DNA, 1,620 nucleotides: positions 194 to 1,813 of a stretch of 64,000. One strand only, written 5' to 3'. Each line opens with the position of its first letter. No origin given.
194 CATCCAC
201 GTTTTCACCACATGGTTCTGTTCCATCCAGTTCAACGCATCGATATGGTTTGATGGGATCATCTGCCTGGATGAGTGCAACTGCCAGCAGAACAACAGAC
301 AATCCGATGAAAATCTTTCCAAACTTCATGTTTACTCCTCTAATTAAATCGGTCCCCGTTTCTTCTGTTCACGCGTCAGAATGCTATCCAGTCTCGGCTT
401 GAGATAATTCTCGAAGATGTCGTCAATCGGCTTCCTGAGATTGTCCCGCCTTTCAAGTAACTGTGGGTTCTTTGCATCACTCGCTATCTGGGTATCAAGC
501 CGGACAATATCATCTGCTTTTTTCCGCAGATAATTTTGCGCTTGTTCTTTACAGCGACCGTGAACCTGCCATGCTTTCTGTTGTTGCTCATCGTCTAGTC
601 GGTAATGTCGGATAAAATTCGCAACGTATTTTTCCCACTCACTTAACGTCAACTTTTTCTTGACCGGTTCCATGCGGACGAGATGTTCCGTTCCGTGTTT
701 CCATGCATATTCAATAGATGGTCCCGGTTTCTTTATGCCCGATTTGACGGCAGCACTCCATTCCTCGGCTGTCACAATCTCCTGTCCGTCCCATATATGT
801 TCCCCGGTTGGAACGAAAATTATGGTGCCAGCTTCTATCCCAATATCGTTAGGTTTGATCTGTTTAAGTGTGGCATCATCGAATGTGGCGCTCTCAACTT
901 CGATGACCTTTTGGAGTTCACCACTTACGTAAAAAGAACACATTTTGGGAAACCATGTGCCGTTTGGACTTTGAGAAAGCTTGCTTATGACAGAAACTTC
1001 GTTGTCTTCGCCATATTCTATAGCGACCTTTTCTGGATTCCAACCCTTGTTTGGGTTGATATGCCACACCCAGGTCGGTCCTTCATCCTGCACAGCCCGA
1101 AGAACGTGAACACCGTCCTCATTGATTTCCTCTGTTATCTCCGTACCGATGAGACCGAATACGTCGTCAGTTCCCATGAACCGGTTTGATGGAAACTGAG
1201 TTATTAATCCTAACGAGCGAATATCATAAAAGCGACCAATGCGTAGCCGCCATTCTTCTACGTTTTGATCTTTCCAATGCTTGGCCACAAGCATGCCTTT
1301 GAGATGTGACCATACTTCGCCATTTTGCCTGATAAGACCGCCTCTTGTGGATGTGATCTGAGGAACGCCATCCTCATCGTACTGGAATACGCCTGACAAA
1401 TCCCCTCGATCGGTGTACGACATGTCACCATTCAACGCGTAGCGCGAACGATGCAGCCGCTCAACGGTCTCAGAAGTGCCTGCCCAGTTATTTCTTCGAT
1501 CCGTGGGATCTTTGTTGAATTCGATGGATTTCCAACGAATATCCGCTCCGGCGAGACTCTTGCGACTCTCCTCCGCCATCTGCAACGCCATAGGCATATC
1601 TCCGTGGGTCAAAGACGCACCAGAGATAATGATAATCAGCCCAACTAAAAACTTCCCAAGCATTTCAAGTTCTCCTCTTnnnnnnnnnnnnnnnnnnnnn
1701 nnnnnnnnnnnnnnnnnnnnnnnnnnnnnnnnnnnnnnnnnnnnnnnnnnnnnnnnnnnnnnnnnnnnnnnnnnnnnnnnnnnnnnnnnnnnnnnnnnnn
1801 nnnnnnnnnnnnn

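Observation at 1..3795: Left-end cluster of three genes for proteins with an N-terminal signal peptide or membrane anchor, with iteron-like repeats and a palindromic operator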

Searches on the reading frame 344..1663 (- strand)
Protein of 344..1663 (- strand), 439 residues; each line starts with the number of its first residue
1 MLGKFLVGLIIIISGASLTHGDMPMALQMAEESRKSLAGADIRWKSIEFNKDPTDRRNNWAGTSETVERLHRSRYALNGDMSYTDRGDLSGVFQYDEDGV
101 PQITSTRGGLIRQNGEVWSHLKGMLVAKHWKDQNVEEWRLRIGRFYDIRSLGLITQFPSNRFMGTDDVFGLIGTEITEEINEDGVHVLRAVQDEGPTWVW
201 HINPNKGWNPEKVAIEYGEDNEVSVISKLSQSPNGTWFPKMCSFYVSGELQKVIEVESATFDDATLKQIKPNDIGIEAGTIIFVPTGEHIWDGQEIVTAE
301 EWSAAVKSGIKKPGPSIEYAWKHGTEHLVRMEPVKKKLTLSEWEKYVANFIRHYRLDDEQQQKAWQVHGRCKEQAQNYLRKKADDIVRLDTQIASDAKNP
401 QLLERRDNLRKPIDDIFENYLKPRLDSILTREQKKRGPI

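Call 4: search_protein_families(library=pfam, proteins=[window:344-1663:-], max_evalue=1)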
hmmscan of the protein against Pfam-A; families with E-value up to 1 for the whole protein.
window:344-1663:- (439 aa): 0 families

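Call 9: search_protein_families(library=phrogs, proteins=[window:344-1663:-], max_evalue=0.1)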
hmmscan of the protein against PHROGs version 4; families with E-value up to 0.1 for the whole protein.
window:344-1663:- (439 aa): 0 families

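Call 10: search_protein_families(library=ncbifam, proteins=[window:344-1663:-], max_evalue=0.1)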
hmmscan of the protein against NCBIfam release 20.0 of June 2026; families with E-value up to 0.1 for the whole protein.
window:344-1663:- (439 aa): 0 families

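Call 18: find_encoding_contigs(protein=window:347-1663:-, flank=10000, max_places=10)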
Protein window:347-1663:- (439 aa): 1 contig read that carries it; 1 place shown.
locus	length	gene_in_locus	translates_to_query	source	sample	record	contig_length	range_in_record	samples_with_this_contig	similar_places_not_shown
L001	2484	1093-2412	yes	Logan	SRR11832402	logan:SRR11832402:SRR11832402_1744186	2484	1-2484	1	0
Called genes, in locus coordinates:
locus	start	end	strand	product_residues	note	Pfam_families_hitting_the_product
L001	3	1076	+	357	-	?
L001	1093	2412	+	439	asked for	-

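Call 20: find_related_loci(query=window:347-1663:-, collection=viral_contigs, flank=10000)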
Query window:347-1663:- (439 aa) in viral_contigs; peptide patterns used: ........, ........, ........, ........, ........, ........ (x = any residue, [..] = any of these).
1 stretches matched a pattern, but none encodes a relative of the query by tblastn (E <= 1e-3).

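Call 22: find_homologous_proteins(query=window:347-1663:-)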
Query window:347-1663:- (439 aa): 22 proteins with E <= 0.001 among 4630 candidates.
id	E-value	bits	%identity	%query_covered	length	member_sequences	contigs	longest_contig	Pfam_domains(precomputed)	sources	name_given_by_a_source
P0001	0.0e+0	1017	100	100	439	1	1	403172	-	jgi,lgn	jgi:hypothetical protein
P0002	1.5e-99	352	42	95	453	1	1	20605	-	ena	-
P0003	5.3e-67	245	34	94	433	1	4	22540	-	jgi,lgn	jgi:hypothetical protein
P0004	9.0e-38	148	32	98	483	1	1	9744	-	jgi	jgi:hypothetical protein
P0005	4.5e-33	133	30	99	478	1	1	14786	-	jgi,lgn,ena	-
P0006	3.3e-29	120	31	95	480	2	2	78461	-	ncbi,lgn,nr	ncbi:MAG: hypothetical protein CHACPFDD_02858 [Phycisphaerae bacterium]|nr:hypothetical protein [Phy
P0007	7.4e-29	119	28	98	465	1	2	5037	-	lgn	-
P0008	1.5e-28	118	28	98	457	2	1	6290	-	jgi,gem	-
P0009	3.7e-28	117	28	99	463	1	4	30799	-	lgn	-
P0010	4.2e-25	107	27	98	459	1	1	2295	-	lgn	-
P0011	1.9e-24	104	26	98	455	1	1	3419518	-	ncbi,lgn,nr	ncbi:hypothetical protein RAS1_12810 [Phycisphaerae bacterium RAS1]|nr:hypothetical protein RAS1_128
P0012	4.7e-22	97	28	97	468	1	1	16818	-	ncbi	-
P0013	4.5e-20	90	26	94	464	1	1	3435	-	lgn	-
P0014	1.1e-17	82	34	52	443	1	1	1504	-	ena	-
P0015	5.3e-16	77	26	69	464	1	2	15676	-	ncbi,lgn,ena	-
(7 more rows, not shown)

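Call 23: find_encoding_contigs(protein=P0002, flank=10000, max_places=3)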
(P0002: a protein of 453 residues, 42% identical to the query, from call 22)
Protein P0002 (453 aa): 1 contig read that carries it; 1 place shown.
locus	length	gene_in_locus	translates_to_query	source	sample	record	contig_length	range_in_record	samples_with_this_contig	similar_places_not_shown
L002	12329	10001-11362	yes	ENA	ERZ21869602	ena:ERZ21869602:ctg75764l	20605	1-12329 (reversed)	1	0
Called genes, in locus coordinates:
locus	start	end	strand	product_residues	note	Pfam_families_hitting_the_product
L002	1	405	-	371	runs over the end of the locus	PF06074:Portal_Mu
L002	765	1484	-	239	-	PF14279:HNH_5 (faint)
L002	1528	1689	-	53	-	-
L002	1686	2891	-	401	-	-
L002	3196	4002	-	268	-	-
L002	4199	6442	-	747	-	PF13757:VIT_2, PF08487:VIT, PF00092:VWA, PF13519:VWA_2, PF13768:VWA_3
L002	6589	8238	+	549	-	PF14684:Tricorn_C1 (weak), PF03572:Peptidase_S41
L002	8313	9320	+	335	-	PF07610:DUF1573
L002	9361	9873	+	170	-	-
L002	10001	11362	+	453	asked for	-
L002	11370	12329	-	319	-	?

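Call 24: find_encoding_contigs(protein=P0003, flank=10000, max_places=3)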
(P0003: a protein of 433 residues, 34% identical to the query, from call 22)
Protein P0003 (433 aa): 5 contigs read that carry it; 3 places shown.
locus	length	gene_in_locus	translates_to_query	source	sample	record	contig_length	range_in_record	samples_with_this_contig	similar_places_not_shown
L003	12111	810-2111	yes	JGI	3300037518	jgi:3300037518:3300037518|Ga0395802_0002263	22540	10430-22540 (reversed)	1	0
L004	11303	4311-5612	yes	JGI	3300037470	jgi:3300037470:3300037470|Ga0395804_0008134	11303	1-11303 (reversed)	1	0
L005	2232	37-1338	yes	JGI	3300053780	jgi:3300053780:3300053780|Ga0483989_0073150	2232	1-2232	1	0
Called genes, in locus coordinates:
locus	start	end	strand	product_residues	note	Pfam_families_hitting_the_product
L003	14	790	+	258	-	-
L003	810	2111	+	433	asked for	-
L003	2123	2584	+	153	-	-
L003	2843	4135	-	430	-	PF07690:MFS_1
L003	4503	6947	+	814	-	PF14312:FG-GAP_2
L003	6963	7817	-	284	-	-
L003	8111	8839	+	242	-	-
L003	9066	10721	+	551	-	PF00404:Dockerin_1 (weak)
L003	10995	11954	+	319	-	PF00248:Aldo_ket_red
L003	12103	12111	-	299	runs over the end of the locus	PF07638:Sigma70_ECF (weak), PF04542:Sigma70_r2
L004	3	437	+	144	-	?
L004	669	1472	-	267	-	PF03309:Pan_kinase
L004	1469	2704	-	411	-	PF01018:GTP1_OBG, PF01926:MMR_HSR1, PF02421:FeoB_N (weak)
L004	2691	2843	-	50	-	-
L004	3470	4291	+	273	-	PF07610:DUF1573 (weak)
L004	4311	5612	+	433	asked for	-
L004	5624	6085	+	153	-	-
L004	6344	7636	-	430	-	PF07690:MFS_1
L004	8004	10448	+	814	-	PF14312:FG-GAP_2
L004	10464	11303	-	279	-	?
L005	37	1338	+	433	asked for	-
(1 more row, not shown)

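Call 25: find_encoding_contigs(protein=P0011, flank=8000, max_places=2)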
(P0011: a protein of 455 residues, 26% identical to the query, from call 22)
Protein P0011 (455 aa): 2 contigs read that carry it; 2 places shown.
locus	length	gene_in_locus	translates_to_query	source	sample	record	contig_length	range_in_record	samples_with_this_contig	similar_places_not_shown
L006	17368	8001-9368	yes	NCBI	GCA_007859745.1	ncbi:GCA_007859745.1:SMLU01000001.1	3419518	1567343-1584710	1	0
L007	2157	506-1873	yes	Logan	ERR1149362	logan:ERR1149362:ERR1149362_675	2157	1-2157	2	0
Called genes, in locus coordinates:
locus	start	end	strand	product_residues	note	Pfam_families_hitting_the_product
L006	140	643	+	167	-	PF07977:FabA, PF22818:ApeI-like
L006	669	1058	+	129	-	PF00550:PP-binding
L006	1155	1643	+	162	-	PF07977:FabA, PF22818:ApeI-like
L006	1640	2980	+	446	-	PF00109:ketoacyl-synt, PF02801:Ketoacyl-synt_C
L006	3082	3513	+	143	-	PF13366:PDDEXK_3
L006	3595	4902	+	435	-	PF00109:ketoacyl-synt, PF02801:Ketoacyl-synt_C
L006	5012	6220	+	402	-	PF08861:DUF1828 (weak)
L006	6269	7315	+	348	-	PF04909:Amidohydro_2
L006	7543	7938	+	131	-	-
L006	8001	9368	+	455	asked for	-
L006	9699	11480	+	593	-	PF00474:SSF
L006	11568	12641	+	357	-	PF02470:MlaD, PF28544:Helical_needle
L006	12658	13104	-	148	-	PF09969:DUF2203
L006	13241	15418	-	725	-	PF17957:Big_7 (weak), PF22113:Mtrc-MtrF_II-IV_dom (faint)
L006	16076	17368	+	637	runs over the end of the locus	PF11832:DUF3352 (faint)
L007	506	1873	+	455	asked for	-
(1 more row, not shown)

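Call 38: search_solved_structures(query=A1, max_evalue=1)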
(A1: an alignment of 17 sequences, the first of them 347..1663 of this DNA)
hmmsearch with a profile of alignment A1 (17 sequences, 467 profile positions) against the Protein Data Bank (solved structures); distinct sequences matched with E-value up to 1: 7.
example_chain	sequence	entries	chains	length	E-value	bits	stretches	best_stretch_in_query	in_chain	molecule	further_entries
1nue_A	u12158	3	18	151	0.43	12.5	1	191-299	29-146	NUCLEOSIDE DIPHOSPHATE KINASE | Nucleoside diphosphate kinase B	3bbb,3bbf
8pyw_A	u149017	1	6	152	0.44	12.5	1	191-299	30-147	Nucleoside diphosphate kinase B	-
1nsk_R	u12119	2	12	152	0.44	12.5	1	191-299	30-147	NUCLEOSIDE DIPHOSPHATE KINASE | Nucleoside diphosphate kinase B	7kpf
3kg6_A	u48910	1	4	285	0.47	12.4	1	90-166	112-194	CurF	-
8pie_A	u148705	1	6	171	0.61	12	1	191-299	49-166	Nucleoside diphosphate kinase B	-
3ngr_A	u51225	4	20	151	0.95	11.4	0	215-285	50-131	Nucleoside diphosphate kinase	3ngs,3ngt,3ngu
5c7p_A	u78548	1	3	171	0.98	11.3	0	216-285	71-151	Nucleoside diphosphate kinase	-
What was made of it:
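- On LolA/LolB/RseB superfamily: No PDB sequence hit (call 38).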

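Call 50: predict_structure(alignment_id=A1)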
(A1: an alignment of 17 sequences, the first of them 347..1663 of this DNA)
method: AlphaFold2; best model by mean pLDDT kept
length: 439 residues; sequences in the alignment: 17
mean_pLDDT: 82.5   pTM: 0.67
mean pLDDT of the five models: 82.5, 81.9, 81.8, 81.5, 80.1
residues with pLDDT >= 90: 206; 70-90: 151; 50-70: 52; < 50: 30
segments of 3 or more residues with pLDDT < 50: 14-20, 61-63, 330-339
pLDDT, mean of each block of 10 residues (from residue 1): 51 45 84 90 90 53 69 93 88 80 80 88 84 60 74 76 56 80 95 89 97 89 94 94 91 94 92 93 90 95 96 89 66 38 85 85 88 89 88 89 91 90 94 88
secondary structure, 60 per line:
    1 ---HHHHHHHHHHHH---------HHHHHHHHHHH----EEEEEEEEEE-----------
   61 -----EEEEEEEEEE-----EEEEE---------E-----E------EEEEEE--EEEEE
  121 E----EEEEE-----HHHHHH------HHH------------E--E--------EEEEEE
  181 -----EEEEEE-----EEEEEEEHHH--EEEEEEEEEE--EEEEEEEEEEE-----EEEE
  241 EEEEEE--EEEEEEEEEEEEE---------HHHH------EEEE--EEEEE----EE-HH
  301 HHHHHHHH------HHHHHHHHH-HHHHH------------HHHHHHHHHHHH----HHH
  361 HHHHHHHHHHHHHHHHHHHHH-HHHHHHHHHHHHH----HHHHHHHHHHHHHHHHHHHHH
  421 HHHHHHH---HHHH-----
elements in order: H4-15 H25-35 E40-49 E66-75 E81-85 E108-113 E116-121 E126-130 H136-141 E175-180 E186-191 E197-203 E209-218 E221-231 E237-246 E249-261 H271-274 E281-284 E287-291 H299-308 H315-323 H325-329 H342-353 H358-381 H383-395 H400-427 H431-434
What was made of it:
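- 344..1663 (-): 439-aa secreted protein. Signal peptide, then a beta-rich LolA/LolB/RseB-like domain (about residues 40-290), then a CpxP/CnrX-like helical domain (about 299-434, ending ILTREQ). AF2 model with pLDDT 82.5 (call 50).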

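Call 58: find_encoding_contigs(protein=P0006, flank=5000, max_places=1)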
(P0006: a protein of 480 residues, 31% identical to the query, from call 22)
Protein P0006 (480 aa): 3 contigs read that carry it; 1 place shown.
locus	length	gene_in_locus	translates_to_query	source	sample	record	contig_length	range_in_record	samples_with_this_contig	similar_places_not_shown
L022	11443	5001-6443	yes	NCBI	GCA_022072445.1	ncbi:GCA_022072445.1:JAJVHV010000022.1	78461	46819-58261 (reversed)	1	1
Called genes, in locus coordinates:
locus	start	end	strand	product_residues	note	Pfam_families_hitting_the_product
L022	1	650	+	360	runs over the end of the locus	PF12576:DUF3754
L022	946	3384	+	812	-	PF00082:Peptidase_S8, PF07679:I-set, PF13927:Ig_3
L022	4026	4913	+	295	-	PF01149:Fapy_DNA_glyco, PF06831:H2TH, PF06827:zf-FPG_IleRS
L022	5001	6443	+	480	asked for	-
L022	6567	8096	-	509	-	PF20695:UbiD_N, PF01977:UbiD, PF20696:UbiD_C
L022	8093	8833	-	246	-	PF00106:adh_short, PF01370:Epimerase (weak), PF08659:KR, PF13561:adh_short_C2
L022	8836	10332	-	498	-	PF00171:Aldedh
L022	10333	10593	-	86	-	PF00550:PP-binding (weak)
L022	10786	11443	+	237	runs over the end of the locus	PF00005:ABC_tran, PF13304:AAA_21 (faint)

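Call 59: find_encoding_contigs(protein=P0005, flank=5000, max_places=1)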
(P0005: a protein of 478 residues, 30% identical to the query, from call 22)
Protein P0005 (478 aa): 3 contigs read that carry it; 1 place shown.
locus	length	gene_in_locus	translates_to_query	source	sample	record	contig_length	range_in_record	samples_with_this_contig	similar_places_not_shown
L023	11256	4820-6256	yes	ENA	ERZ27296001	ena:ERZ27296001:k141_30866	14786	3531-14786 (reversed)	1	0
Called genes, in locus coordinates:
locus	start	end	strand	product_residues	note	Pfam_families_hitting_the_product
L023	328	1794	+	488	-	PF01171:ATP_bind_3, PF11734:TilS_C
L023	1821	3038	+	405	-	-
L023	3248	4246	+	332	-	PF07610:DUF1573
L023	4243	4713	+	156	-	-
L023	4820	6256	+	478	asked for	-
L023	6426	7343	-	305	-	PF01882:DUF58, PF13519:VWA_2 (weak)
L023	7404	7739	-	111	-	PF02699:YajC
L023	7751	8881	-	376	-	PF01702:TGT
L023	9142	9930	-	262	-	PF00132:Hexapep (weak)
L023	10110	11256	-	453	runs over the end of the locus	PF26314:MptA_B_family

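Call 60: find_encoding_contigs(protein=P0009, flank=5000, max_places=1)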
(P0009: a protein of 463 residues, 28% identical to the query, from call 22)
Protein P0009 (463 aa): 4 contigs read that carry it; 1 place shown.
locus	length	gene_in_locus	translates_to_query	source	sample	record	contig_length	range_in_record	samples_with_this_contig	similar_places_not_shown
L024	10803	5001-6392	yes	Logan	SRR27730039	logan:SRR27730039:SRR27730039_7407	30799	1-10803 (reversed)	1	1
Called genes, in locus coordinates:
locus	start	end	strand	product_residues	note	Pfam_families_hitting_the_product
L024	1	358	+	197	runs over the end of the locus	-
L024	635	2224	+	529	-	-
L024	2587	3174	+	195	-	-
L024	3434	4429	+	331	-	PF07610:DUF1573 (weak)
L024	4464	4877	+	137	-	-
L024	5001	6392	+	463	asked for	-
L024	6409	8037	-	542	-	PF00361:Proton_antipo_M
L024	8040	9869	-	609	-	PF00361:Proton_antipo_M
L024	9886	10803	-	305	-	?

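Call 61: find_encoding_contigs(protein=P0004, flank=5000, max_places=1)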
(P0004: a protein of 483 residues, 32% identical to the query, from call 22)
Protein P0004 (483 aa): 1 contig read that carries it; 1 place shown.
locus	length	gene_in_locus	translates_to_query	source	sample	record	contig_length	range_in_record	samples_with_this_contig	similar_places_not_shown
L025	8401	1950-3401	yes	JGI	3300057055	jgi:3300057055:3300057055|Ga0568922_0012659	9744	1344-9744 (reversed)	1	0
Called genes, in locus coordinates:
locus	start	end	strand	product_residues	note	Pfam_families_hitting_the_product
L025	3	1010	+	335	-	?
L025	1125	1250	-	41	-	-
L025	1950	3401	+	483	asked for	-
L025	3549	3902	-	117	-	-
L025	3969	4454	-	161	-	PF05638:T6SS_HCP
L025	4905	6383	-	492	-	PF05943:VipB, PF18945:VipB_2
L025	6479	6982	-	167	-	PF05591:T6SS_VipA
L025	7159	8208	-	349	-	PF01937:ARMT1-like_dom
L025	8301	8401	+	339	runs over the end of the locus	PF01368:DHH, PF02272:DHHA1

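Call 79: search_protein_representatives(alignment_id=A1)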
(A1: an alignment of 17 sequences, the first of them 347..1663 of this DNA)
Query: 17 sequences, 467 profile positions. Proteins with E-value up to 0.001 (for the whole library): 3051; up to 1e-10: 1712; up to 1e-30: 793. The best 150 are listed.
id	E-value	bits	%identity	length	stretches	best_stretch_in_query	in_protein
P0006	4.1e-153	527.0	-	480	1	2-464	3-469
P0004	5.5e-153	526.6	-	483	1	3-465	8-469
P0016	2.1e-152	524.6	-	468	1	3-464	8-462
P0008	1.5e-151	521.8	-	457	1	3-464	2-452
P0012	7.3e-150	516.3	-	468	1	3-466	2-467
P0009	2.9e-148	511.0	-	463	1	3-464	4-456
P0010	3.1e-147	507.6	-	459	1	2-463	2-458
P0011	1.6e-138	478.8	-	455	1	2-462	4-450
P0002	5.7e-136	470.5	-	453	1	2-463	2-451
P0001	1.0e-132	459.7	-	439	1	3-457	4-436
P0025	3.1e-132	458.1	-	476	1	17-464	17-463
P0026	9.8e-132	456.5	-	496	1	5-465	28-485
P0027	8.0e-131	453.5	-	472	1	12-462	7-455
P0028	9.1e-131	453.3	-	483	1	8-462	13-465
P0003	3.6e-130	451.4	-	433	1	10-464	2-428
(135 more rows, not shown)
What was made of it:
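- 344..1663 (-): The family has 793 clusters at E<=1e-30 (call 79).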

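Call 83: find_related_loci(query=A1, collection=viral_contigs, flank=10000)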
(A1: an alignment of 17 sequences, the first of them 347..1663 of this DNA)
Query A1 (439 aa) in viral_contigs; peptide patterns used: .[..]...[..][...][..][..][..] (x = any residue, [..] = any of these).
15 stretches matched a pattern, but none encodes a relative of the query by tblastn (E <= 1e-3).

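Call 85: find_related_loci(query=A5, collection=genome_contigs, flank=4000)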
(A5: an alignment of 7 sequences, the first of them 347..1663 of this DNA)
Query A5 (439 aa) in genome_contigs; peptide patterns used: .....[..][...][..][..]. (x = any residue, [..] = any of these).
108 stretches matched a pattern; 88 encode a relative of the query (tblastn E <= 1e-3); the best 80 are kept; 80 distinct loci.
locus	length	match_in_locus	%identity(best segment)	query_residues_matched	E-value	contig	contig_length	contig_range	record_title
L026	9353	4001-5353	30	6-434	5e-50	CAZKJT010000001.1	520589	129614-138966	MAG TPA_asm: uncultured Planctomycetales bacterium isolate binchicken_co179_117 genome assembly, contig: NODE_44_length_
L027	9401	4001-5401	30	2-437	3e-46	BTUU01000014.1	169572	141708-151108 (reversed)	MAG: Planctomycetota bacterium AMX-MBFR-47 DNA, sequence14, whole genome shotgun sequence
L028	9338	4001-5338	29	6-437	7e-45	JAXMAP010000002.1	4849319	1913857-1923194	MAG: Phycisphaerae bacterium isolate STL-PLA13 C1.27.fa-2, whole genome shotgun sequence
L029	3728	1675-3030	28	9-435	3e-41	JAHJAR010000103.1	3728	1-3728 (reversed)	MAG: Planctomycetota bacterium isolate Modern_marine.mb.222 Modern_marine.mb.222_k141_665431, whole genome shotgun seque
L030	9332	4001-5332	31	21-435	1e-40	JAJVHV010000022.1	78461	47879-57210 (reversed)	MAG: Phycisphaerae bacterium isolate Bin_15R c_000000001284, whole genome shotgun sequence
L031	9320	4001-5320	27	6-435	3e-40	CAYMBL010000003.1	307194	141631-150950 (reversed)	MAG TPA_asm: uncultured Planctomycetales bacterium isolate SRP287051_co1_149 genome assembly, contig: NODE_51_length_307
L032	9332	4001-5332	28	10-437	5e-39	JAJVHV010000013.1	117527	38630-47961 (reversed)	MAG: Phycisphaerae bacterium isolate Bin_15R c_000000000767, whole genome shotgun sequence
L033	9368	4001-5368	29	3-434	6e-40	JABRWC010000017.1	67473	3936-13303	MAG: Phycisphaerae bacterium isolate MAG-10 c_000000000111, whole genome shotgun sequence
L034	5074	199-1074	33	183-435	1e-36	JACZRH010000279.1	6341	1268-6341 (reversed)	MAG: Planctomycetota bacterium isolate B100T1B8 B100T1B8_NODE26949, whole genome shotgun sequence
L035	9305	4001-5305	30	9-434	1e-40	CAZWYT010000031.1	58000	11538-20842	MAG TPA_asm: uncultured Planctomycetales bacterium isolate binchicken_co119_111 genome assembly, contig: NODE_520_length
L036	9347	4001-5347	25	7-428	2e-35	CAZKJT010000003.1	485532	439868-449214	MAG TPA_asm: uncultured Planctomycetales bacterium isolate binchicken_co179_117 genome assembly, contig: NODE_52_length_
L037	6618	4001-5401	29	5-437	6e-35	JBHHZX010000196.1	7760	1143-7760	MAG: Phycisphaerae bacterium isolate K_3_bin.53 NODE_4130_length_7760_cov_6.267618, whole genome shotgun sequence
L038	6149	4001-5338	26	11-435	4e-34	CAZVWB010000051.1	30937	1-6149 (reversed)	MAG TPA_asm: uncultured Planctomycetales bacterium isolate SRP287051_co2_4 genome assembly, contig: NODE_3051_length_309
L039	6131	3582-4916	26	1-437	2e-33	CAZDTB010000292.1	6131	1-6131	MAG TPA_asm: uncultured Planctomycetales bacterium isolate SRP214966_co2_72 genome assembly, contig: NODE_25085_length_6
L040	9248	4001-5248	29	24-437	2e-33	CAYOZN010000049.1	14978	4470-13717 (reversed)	MAG TPA_asm: uncultured Planctomycetaceae bacterium isolate SRP193661_co1_94 genome assembly, contig: NODE_4079_length_1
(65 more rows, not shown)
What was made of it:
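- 80 of 80 genome loci with the 439-aa family are Planctomycetota (call 85).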
